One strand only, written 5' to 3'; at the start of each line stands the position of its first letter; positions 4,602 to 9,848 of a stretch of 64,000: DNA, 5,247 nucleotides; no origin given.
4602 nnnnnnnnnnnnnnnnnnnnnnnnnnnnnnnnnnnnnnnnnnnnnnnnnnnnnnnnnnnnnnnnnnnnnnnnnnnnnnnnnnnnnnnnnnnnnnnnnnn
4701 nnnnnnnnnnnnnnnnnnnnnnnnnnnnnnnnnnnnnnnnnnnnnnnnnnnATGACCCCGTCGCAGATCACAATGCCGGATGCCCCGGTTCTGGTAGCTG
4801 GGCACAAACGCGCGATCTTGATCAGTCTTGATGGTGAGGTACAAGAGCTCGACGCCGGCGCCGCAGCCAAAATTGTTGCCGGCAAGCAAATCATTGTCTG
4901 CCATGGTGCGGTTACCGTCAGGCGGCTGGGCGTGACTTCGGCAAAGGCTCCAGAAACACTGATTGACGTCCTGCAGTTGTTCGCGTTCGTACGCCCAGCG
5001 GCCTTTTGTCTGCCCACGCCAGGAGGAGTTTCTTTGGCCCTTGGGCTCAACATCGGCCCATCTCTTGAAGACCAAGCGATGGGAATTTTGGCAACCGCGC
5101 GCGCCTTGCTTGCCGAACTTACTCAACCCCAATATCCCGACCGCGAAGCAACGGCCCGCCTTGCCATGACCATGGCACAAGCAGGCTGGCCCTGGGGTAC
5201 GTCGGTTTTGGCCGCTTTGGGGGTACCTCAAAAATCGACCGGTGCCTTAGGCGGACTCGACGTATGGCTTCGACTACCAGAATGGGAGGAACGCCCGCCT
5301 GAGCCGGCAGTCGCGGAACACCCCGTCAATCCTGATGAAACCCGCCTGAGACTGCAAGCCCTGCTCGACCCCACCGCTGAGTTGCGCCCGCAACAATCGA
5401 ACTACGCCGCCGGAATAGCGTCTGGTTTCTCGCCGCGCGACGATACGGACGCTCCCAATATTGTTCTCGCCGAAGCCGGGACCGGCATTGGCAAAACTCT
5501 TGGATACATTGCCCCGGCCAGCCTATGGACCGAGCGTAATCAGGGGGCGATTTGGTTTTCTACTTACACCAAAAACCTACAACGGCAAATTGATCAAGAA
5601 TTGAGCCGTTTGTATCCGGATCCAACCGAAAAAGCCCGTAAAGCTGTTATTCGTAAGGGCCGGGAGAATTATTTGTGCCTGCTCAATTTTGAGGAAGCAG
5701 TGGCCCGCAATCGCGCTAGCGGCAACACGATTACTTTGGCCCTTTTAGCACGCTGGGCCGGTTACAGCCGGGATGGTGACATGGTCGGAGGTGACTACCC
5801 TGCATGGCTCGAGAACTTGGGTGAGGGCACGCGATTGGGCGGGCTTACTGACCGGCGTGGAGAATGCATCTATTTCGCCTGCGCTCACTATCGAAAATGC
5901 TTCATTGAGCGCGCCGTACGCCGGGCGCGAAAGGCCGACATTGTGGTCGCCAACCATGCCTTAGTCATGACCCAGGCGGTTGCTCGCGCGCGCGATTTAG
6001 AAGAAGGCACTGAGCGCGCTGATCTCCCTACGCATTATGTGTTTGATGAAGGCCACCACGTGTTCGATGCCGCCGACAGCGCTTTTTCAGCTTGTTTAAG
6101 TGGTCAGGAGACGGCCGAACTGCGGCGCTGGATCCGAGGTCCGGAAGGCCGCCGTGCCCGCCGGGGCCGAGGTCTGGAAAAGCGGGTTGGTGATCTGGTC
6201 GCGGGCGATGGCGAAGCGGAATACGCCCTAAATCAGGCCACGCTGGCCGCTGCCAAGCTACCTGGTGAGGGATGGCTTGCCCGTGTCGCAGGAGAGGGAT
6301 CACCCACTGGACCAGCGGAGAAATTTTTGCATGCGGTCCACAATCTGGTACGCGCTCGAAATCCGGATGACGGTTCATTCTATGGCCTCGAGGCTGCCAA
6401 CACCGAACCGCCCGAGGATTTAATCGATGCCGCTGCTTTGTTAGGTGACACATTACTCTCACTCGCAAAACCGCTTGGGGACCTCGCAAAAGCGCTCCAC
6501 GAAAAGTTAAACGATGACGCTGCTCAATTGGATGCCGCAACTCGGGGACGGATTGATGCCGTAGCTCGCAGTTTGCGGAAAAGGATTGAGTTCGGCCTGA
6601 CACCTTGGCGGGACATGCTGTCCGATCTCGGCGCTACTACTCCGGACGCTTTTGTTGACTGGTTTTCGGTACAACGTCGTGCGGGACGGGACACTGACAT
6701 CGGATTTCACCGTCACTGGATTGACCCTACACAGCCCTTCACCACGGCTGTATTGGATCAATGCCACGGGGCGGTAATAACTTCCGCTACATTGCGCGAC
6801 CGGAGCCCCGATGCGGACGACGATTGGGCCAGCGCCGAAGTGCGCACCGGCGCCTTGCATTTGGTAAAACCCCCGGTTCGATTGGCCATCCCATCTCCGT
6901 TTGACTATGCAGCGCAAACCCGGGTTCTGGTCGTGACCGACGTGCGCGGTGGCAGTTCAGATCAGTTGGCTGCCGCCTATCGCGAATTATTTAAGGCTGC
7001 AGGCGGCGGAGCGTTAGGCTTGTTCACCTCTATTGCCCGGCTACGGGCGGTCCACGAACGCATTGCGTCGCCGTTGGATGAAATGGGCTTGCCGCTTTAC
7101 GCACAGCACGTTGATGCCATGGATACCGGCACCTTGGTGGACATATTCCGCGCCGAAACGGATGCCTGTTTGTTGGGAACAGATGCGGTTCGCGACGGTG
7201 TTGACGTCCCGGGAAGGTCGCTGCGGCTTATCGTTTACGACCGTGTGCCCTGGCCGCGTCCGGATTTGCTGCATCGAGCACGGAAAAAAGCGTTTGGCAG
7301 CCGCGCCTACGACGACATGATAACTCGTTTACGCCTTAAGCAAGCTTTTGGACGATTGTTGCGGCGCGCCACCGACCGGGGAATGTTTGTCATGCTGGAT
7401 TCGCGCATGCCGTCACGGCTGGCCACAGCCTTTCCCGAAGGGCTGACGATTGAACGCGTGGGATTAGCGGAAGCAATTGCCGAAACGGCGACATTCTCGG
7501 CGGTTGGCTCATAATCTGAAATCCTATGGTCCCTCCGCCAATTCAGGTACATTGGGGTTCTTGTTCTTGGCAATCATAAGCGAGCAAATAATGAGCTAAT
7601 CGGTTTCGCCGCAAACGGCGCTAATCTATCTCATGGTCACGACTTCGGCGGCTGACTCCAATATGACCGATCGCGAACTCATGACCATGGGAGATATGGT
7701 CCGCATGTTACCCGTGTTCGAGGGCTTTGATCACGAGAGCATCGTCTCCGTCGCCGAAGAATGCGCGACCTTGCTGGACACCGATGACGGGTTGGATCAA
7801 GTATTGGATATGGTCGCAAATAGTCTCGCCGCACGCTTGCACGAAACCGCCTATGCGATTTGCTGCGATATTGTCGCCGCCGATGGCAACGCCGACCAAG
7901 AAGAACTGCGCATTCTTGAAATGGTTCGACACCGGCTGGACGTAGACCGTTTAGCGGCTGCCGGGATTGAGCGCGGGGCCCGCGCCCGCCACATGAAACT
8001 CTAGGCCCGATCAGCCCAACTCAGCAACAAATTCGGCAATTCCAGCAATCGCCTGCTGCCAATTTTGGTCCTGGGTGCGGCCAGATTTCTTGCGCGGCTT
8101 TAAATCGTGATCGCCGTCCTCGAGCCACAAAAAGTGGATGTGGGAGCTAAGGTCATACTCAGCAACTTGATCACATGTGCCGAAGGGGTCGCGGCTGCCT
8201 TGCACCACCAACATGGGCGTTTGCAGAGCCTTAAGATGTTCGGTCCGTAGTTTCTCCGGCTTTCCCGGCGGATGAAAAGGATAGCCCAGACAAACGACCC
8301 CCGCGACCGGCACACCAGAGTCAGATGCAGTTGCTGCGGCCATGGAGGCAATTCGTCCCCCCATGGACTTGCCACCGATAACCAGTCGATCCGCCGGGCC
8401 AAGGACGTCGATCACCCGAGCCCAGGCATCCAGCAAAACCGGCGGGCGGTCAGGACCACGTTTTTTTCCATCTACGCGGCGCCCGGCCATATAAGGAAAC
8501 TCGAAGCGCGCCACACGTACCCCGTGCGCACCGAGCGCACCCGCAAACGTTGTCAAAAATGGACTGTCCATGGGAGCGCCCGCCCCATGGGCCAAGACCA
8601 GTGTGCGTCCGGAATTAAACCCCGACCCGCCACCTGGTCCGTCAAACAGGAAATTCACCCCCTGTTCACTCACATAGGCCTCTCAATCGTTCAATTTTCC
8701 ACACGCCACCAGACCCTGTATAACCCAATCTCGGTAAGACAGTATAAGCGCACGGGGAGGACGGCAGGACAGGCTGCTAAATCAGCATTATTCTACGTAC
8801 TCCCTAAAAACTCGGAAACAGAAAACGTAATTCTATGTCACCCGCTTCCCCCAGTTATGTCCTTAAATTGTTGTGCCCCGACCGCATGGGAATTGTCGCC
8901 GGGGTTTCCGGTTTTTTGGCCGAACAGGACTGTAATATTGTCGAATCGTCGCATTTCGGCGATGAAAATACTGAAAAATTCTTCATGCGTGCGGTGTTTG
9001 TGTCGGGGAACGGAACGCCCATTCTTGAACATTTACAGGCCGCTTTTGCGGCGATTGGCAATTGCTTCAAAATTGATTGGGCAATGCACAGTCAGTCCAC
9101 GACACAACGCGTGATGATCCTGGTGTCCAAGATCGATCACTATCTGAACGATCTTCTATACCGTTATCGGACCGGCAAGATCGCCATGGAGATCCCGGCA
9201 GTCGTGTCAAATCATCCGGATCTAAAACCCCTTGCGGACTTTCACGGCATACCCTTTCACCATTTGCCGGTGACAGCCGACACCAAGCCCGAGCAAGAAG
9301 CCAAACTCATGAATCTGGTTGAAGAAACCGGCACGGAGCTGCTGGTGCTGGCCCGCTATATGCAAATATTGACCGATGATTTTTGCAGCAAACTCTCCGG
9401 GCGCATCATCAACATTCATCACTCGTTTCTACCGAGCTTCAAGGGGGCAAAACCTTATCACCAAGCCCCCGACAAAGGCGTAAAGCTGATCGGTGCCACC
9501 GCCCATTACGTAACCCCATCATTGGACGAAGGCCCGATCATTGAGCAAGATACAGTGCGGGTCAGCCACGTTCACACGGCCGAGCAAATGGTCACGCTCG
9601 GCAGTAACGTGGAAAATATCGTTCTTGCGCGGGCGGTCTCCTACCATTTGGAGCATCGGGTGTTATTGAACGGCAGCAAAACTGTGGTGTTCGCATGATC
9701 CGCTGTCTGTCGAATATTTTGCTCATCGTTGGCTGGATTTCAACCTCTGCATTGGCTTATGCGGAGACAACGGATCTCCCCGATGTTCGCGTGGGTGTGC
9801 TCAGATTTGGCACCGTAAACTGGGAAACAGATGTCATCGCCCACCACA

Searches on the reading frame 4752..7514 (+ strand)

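Call 7: search_protein_families(library=pfam, proteins=[window:4752-7514:+], max_evalue=0.00001)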
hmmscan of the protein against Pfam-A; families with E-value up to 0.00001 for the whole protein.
window:4752-7514:+ (920 aa): 1 family
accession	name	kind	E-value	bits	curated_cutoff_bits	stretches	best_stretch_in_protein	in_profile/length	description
PF13307.12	Helicase_C_2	-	2e-22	80.5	25.3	1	745-895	3-164/170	Helicase C-terminal domain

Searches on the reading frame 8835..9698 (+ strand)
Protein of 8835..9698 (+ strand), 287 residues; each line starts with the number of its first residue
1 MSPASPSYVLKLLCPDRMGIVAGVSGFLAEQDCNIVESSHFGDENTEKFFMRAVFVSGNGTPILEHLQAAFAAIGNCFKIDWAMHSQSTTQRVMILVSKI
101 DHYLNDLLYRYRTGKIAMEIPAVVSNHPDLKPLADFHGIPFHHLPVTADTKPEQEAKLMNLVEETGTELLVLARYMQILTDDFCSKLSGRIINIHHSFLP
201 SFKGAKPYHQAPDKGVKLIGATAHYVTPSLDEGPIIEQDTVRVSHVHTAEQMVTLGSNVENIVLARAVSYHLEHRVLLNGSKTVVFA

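Call 46: search_protein_families(library=ncbifam, proteins=[window:8835-9698:+], max_evalue=1e-10)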
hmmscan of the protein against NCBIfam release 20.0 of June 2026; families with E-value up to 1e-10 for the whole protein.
window:8835-9698:+ (287 aa): 4 families
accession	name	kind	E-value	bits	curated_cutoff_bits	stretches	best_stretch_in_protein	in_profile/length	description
NF004684.0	PRK06027.1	subfamily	4.6e-121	403.9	223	1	6-286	5-285/286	formyltetrahydrofolate deformylase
TIGR00655.1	PurU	equivalog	1.8e-101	339.5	285.95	1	9-286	2-280/280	formyltetrahydrofolate deformylase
TIGR00639.1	PurN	equivalog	8.4e-31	107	150.1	1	92-276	2-189/192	phosphoribosylglycinamide formyltransferase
TIGR00460.1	fmt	equivalog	1.7e-17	63.5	201.5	1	142-253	56-166/315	methionyl-tRNA formyltransferase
